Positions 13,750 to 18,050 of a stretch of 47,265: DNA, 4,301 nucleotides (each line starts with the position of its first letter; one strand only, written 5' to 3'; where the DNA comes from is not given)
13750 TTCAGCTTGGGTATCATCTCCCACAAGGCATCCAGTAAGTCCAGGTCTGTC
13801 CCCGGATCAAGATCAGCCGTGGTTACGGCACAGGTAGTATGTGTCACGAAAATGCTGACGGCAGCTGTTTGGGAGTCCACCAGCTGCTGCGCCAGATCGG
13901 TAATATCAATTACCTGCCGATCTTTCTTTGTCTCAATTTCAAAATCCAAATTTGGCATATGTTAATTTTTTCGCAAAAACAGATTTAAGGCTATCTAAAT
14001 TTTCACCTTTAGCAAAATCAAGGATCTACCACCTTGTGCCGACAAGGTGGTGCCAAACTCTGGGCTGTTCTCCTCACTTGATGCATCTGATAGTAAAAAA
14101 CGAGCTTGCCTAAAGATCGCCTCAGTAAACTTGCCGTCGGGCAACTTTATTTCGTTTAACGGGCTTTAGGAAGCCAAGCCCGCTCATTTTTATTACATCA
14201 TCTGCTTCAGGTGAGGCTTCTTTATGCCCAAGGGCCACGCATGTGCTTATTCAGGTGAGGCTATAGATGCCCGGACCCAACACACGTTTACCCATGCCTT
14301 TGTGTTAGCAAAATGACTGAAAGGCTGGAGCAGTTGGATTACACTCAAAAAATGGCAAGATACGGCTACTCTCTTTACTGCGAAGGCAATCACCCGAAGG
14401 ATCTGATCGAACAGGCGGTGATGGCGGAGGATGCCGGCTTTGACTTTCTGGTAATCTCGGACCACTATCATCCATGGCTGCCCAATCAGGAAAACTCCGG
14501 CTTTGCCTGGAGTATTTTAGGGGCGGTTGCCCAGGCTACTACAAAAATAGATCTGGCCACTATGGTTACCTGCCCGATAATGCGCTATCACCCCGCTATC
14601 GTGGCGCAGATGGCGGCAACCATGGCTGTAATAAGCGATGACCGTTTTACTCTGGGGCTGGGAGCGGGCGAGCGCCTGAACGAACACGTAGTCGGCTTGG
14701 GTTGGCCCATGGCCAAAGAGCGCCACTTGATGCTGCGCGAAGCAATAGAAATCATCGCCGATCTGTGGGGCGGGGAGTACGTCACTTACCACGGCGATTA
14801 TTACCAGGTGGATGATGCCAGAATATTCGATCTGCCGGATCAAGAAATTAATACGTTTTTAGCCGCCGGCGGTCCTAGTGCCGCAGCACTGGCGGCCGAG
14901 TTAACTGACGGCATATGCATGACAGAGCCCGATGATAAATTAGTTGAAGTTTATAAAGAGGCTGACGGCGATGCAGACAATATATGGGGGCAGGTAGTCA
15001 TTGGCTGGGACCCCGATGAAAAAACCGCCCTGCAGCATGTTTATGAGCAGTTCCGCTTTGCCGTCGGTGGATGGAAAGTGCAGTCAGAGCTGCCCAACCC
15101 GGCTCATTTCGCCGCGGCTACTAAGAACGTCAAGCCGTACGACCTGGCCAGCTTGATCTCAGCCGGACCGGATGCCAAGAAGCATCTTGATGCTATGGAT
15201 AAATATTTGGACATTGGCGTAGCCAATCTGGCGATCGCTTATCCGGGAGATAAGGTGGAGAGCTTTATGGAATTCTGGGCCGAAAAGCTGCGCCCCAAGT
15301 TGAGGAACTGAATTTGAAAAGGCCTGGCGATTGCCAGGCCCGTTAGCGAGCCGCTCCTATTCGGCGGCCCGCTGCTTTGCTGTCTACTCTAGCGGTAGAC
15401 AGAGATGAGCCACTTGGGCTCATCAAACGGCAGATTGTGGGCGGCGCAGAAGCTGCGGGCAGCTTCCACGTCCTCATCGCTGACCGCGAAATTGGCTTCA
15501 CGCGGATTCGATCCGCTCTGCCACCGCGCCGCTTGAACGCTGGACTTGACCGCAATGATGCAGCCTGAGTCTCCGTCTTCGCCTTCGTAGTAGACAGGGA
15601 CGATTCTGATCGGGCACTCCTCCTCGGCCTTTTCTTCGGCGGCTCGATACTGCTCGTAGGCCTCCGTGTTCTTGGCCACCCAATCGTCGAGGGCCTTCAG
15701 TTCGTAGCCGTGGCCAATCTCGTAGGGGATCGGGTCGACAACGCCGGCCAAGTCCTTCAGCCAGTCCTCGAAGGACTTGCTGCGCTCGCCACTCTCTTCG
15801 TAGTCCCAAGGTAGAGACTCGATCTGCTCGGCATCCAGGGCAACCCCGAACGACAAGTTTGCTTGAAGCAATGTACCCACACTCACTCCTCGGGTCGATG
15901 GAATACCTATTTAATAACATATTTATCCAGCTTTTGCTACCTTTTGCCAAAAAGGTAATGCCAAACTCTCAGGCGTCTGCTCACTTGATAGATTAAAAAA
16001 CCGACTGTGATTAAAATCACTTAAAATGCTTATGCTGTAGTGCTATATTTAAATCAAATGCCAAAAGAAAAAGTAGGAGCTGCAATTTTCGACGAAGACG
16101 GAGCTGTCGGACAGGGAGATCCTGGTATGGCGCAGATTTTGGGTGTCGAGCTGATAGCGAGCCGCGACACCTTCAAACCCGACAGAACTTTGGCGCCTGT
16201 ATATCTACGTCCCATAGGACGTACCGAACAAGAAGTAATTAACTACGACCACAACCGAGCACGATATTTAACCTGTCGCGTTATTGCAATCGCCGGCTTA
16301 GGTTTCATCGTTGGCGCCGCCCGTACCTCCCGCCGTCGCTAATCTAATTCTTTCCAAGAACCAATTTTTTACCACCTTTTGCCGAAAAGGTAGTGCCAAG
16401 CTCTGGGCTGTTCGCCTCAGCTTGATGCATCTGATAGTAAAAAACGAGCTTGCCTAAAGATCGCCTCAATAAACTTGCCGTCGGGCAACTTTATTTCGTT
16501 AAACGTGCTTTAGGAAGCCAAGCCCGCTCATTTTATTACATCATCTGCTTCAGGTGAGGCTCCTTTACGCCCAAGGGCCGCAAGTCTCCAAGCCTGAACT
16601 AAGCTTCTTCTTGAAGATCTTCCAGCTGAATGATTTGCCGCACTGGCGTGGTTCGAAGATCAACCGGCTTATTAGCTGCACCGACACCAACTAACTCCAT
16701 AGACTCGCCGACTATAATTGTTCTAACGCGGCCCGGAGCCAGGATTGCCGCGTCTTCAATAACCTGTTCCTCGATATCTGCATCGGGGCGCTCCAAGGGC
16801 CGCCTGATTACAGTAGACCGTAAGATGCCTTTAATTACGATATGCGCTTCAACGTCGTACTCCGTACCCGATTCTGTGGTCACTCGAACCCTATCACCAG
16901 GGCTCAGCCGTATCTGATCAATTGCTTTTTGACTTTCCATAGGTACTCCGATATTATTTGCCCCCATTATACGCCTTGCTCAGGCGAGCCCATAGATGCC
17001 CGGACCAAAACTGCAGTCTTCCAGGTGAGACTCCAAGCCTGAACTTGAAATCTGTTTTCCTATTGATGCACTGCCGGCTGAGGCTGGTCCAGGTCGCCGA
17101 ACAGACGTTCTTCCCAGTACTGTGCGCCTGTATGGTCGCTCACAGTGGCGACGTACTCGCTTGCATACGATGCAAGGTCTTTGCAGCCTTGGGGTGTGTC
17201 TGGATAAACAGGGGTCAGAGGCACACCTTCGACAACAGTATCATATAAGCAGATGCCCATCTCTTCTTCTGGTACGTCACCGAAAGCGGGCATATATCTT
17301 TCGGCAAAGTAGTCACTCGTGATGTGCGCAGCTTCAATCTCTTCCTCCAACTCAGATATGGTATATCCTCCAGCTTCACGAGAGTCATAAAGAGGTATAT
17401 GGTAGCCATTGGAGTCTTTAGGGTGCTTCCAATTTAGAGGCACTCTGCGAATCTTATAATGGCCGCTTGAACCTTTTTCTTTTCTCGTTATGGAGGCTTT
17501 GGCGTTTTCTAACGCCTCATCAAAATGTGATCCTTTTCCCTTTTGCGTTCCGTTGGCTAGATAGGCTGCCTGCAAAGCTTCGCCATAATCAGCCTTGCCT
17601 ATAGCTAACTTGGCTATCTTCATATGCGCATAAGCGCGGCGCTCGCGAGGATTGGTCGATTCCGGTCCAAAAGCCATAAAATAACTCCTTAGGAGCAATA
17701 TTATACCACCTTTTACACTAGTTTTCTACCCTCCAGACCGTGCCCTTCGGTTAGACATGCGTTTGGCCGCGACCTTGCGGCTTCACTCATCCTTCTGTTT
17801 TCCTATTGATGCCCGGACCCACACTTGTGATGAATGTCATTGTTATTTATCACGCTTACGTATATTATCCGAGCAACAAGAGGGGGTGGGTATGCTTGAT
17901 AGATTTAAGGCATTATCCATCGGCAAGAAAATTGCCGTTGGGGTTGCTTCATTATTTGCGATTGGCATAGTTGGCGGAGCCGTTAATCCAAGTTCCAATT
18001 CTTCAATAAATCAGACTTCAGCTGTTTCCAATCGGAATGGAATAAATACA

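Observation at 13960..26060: Accessory mosaic built from a few repeated intergenic modules arranged as nested inverted pairs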

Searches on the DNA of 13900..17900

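Call 56: search_rna_families(source=window, start=13900, end=17900, threshold=evalue, max_evalue=1)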
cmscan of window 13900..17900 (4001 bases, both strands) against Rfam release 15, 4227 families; matches with E-value up to 1: 0.
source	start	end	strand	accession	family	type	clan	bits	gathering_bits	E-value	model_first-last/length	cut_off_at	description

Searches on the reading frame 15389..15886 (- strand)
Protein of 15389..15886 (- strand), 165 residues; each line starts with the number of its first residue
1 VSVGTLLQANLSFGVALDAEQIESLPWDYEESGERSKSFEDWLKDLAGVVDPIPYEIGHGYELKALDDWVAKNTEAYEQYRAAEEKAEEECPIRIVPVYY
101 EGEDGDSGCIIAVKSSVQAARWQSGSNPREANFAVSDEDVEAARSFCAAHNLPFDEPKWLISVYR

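Call 12: search_protein_families(library=pfam, proteins=[window:15389-15886:-], max_evalue=0.01)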
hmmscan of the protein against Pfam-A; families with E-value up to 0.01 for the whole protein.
window:15389-15886:- (165 aa): 0 families

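Call 40: search_protein_families(library=padloc, proteins=[window:15389-15886:-], max_evalue=0.01)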
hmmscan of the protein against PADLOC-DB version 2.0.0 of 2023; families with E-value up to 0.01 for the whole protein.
window:15389-15886:- (165 aa): 0 families

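Call 62: search_protein_families(library=phrogs, proteins=[window:15389-15886:-], max_evalue=0.01)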
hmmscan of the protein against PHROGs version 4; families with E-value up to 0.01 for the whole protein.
window:15389-15886:- (165 aa): 0 families

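Call 71: list_cluster_members(proteins=[window:15389-15886:-, window:16040-16342:+, window:16599-16967:-, window:17060-17698:-, window:18491-19309:-, window:19263-19553:-, window:20057-20680:-, window:24614-25075:+, window:25452-25892:-, window:26073-26471:-])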
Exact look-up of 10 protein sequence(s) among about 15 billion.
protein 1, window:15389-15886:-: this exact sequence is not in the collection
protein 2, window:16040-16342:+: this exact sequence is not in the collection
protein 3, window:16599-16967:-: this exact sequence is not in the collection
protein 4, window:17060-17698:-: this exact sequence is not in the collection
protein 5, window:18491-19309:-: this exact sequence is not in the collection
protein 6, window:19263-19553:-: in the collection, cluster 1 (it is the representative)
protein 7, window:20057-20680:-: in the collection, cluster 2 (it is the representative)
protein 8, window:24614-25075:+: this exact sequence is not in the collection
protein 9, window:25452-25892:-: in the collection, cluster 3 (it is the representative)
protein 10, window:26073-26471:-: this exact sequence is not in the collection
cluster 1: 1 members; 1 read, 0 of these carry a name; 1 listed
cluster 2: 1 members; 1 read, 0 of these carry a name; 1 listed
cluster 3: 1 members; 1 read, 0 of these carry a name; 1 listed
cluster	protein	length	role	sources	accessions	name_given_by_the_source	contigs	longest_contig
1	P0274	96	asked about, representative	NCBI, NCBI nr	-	-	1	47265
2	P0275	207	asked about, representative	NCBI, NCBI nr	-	-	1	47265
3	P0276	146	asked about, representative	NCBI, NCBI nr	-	-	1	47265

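Call 81: search_dna_similar(query=window:15389-15886:-, collection=phages, mode=protein, max_evalue=0.001, max_rows=10)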
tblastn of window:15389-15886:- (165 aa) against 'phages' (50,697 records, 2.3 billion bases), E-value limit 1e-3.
No match.

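Call 83: search_dna_similar(query=window:15389-15886:-, collection=plasmids, mode=protein, max_evalue=0.001, max_rows=10)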
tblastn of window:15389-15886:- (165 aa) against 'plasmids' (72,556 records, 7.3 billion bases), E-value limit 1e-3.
No match.

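Call 94: search_protein_families(library=ncbifam, proteins=[window:15389-15886:-], max_evalue=0.01)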
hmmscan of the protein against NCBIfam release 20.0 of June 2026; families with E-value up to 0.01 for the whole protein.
window:15389-15886:- (165 aa): 0 families

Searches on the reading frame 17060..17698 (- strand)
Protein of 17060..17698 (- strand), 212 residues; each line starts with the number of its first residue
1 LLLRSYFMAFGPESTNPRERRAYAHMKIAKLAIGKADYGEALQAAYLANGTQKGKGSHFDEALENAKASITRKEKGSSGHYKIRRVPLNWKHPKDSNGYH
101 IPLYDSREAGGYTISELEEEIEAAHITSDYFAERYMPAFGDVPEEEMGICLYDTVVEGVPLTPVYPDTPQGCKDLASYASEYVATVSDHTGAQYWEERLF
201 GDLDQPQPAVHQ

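Call 12: search_protein_families(library=pfam, proteins=[window:17060-17698:-], max_evalue=0.01)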
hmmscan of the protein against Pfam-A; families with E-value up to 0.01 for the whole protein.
window:17060-17698:- (212 aa): 0 families

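Call 40: search_protein_families(library=padloc, proteins=[window:17060-17698:-], max_evalue=0.01)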
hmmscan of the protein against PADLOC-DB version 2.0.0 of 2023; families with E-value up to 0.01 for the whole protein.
window:17060-17698:- (212 aa): 0 families

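Call 62: search_protein_families(library=phrogs, proteins=[window:17060-17698:-], max_evalue=0.01)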
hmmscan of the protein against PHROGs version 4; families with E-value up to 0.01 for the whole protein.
window:17060-17698:- (212 aa): 0 families

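Call 94: search_protein_families(library=ncbifam, proteins=[window:17060-17698:-], max_evalue=0.01)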
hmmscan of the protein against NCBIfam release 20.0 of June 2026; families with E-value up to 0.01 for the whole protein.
window:17060-17698:- (212 aa): 0 families

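Call 95: search_protein_representatives(protein=window:17060-17698:-)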
Query: 212 residues. Proteins with E-value up to 0.001 (for the whole library): 174; up to 1e-10: 23; up to 1e-30: 3. The best 150 are listed.
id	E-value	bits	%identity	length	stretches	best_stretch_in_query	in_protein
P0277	1.2e-136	469.8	100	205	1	8-212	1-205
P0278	7.8e-59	215.6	55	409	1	8-204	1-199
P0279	1.2e-38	149.7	47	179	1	34-204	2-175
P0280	7.5e-22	94.8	45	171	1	80-201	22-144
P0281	2.8e-21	92.9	43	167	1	80-202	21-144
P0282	6.3e-20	88.5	59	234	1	136-206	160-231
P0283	6.0e-18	82.0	37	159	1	81-205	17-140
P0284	2.8e-17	79.8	39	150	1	82-190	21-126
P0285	4.5e-16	75.9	38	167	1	81-202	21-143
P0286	1.1e-15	74.6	40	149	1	82-192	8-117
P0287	1.8e-15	73.9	39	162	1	78-195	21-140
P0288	3.2e-15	73.1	44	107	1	82-173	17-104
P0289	5.7e-15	72.3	39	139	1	79-182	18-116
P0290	7.3e-15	71.9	43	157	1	80-212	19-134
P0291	1.4e-14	71.0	36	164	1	80-189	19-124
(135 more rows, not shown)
